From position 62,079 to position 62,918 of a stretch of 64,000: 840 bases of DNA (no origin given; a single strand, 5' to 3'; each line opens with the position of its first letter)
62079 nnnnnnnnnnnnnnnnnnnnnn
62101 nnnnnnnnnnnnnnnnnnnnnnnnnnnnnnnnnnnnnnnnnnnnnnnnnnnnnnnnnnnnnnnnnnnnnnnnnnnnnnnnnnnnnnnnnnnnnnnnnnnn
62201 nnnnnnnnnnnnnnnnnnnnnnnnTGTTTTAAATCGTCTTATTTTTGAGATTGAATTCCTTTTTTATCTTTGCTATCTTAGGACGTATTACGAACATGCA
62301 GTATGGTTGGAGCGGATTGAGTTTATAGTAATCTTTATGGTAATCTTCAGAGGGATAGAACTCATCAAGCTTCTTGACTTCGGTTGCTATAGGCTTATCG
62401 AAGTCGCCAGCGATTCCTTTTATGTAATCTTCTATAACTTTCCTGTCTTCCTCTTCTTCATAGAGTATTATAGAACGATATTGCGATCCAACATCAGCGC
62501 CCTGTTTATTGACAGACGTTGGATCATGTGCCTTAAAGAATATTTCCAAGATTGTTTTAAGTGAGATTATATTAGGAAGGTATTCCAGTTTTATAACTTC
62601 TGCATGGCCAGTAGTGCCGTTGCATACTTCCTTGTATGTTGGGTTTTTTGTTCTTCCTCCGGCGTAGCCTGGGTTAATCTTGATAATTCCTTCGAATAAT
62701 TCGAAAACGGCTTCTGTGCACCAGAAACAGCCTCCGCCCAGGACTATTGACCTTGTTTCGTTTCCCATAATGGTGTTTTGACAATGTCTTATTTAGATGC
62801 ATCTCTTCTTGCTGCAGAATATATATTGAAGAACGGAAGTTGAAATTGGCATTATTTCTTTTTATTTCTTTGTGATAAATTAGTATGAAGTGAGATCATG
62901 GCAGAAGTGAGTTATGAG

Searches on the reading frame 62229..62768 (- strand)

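Call 34: search_protein_families(library=pfam, max_evalue=0.00001, proteins=[window:62229-62768:-])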
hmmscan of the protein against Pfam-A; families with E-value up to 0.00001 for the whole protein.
window:62229-62768:- (179 aa): 1 family
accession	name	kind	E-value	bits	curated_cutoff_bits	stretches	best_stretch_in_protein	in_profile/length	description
PF01625.27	PMSR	-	6.1e-60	202.3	23.7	1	8-157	2-152/153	Peptide methionine sulfoxide reductase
